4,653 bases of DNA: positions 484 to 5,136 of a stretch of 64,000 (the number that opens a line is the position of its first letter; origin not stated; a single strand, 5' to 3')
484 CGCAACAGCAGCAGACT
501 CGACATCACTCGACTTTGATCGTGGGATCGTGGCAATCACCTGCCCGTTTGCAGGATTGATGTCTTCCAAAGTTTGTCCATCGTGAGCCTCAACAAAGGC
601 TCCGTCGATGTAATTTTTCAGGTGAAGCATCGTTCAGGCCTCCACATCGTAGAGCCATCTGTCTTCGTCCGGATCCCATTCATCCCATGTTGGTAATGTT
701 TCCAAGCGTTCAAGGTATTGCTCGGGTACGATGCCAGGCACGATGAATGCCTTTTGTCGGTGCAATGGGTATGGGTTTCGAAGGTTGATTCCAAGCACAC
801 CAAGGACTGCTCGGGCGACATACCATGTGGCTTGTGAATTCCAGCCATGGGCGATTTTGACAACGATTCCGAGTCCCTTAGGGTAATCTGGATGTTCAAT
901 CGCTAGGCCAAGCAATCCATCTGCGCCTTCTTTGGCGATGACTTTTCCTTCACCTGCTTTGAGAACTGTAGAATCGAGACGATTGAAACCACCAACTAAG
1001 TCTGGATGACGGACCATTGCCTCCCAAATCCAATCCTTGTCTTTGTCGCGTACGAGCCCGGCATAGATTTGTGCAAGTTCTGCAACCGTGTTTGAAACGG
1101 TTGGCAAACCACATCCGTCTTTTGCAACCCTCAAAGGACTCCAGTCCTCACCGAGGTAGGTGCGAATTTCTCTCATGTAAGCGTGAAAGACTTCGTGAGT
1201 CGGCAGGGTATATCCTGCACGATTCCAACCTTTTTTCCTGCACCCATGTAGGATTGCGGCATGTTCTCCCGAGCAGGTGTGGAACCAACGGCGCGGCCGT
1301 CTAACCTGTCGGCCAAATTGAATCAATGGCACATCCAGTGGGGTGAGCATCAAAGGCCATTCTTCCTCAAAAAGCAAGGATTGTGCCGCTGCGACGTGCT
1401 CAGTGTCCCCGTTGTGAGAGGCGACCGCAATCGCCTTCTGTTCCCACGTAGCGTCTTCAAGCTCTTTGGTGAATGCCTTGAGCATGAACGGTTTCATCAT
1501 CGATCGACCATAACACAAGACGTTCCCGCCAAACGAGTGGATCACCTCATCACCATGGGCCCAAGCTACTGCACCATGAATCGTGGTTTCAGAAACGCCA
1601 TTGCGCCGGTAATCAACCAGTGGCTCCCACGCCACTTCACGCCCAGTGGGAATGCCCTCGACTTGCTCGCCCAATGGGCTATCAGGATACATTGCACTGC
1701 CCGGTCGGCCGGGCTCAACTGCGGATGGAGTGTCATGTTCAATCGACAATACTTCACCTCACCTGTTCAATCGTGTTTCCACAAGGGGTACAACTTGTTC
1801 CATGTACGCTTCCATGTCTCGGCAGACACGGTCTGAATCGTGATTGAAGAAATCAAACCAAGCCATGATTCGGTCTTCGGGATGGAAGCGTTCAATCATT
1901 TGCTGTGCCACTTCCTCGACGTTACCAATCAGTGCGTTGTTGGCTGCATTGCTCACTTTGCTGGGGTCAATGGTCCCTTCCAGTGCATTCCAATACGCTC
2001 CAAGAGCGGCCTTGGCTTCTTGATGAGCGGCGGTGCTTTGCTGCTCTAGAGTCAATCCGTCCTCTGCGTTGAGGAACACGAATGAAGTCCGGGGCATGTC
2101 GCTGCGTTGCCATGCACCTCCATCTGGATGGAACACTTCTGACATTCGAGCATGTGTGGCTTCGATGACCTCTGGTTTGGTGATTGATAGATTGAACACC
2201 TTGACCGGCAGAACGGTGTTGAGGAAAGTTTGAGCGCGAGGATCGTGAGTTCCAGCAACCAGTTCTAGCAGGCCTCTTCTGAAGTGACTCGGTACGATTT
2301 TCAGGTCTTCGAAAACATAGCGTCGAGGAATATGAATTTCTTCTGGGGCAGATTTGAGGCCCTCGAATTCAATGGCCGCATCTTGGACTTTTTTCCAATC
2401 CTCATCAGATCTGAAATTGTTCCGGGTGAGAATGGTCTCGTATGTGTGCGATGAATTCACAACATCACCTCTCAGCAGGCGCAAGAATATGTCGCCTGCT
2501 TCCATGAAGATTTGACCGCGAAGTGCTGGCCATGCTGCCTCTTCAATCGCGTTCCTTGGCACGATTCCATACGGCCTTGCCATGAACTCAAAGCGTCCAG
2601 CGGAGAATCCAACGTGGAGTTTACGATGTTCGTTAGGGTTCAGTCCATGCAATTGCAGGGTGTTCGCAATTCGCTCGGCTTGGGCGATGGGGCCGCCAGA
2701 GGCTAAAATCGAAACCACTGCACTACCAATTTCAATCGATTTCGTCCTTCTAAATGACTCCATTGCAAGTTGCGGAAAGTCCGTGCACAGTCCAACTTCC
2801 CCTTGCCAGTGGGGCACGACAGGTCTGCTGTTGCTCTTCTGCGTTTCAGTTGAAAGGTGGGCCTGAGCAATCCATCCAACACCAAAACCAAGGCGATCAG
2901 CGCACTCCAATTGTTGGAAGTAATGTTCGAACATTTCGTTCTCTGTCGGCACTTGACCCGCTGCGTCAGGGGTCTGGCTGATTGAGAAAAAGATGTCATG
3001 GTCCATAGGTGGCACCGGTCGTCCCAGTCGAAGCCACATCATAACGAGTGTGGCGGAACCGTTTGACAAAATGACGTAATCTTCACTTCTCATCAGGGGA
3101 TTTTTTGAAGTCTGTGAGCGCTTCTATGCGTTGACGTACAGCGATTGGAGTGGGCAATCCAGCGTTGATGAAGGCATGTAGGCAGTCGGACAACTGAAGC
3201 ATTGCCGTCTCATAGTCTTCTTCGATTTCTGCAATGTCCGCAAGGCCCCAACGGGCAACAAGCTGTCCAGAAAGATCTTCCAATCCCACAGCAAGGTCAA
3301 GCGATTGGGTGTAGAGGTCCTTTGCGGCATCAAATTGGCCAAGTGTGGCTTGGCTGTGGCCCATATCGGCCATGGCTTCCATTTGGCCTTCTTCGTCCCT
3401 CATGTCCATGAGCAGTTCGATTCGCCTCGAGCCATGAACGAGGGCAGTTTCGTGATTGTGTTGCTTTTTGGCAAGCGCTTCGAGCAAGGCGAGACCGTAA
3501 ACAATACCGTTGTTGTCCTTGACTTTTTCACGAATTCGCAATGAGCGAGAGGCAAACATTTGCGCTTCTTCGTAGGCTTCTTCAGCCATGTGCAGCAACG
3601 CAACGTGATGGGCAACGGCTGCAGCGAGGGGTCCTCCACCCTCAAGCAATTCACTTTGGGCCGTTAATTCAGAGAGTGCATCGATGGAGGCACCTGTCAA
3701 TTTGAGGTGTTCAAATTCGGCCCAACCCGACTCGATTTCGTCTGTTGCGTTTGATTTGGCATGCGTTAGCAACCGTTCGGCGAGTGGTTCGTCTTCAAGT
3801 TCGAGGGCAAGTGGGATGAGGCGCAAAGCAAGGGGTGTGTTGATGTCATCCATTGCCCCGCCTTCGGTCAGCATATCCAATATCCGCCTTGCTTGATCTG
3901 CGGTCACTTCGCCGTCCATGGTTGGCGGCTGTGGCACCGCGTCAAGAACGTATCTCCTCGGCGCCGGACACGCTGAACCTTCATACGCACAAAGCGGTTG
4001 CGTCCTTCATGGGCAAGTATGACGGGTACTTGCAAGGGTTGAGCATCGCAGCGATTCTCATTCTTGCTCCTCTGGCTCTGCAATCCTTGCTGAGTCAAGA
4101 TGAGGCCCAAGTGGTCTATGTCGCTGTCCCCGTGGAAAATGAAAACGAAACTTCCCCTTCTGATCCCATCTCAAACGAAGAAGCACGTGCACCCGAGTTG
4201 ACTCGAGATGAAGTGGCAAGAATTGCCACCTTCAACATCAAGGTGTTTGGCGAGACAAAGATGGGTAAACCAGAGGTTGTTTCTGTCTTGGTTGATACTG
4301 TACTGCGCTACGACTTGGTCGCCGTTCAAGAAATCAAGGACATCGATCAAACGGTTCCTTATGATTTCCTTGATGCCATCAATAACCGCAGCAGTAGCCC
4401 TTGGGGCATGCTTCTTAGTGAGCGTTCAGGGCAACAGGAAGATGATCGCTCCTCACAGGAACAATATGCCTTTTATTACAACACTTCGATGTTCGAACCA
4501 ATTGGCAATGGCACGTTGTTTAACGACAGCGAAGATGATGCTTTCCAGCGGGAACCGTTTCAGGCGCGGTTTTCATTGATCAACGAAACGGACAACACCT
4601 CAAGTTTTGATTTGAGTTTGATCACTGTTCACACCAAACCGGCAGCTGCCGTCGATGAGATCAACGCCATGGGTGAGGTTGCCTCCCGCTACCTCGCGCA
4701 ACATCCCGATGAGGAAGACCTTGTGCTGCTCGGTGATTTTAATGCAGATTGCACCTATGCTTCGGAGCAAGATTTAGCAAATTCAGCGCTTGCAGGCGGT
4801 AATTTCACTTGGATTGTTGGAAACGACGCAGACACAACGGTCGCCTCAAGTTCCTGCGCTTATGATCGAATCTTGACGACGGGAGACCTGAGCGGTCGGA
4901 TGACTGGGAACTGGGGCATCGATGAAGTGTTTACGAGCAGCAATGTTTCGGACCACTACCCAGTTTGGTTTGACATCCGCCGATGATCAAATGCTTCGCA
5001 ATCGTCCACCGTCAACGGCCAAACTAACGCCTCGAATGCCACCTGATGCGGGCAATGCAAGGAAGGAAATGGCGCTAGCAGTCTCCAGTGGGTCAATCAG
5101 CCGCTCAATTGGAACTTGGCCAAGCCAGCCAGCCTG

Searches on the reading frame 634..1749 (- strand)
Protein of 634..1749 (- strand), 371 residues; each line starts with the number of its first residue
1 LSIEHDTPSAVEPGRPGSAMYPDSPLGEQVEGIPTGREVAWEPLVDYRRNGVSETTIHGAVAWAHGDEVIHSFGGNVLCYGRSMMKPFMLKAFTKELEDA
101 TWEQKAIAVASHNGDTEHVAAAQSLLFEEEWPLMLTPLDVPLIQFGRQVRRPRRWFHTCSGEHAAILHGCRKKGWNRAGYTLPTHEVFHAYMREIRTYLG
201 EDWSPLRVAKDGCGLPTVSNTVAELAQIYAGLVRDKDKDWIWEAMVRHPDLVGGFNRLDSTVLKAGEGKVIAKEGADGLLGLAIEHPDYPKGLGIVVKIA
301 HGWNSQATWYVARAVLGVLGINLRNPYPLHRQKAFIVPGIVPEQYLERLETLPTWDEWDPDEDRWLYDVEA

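Call 26: search_protein_families(library=pfam, proteins=[window:634-1749:-], max_evalue=0.001)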
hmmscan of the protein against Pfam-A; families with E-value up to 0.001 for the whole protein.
window:634-1749:- (371 aa): 1 family
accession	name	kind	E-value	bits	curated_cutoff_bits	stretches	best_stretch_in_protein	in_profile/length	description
PF06089.17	Asparaginase_II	-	4.2e-47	161.1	25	1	45-324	1-295/322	L-asparaginase II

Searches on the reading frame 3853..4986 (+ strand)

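Call 25: search_protein_families(library=pfam, proteins=[window:3853-4986:+], max_evalue=0.001)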
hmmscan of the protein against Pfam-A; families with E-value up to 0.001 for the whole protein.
window:3853-4986:+ (377 aa): 1 family
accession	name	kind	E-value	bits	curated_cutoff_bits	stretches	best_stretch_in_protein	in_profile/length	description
PF03372.29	Exo_endo_phos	-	6.5e-11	42.8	24.5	1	125-368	1-225/225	Endonuclease/Exonuclease/phosphatase family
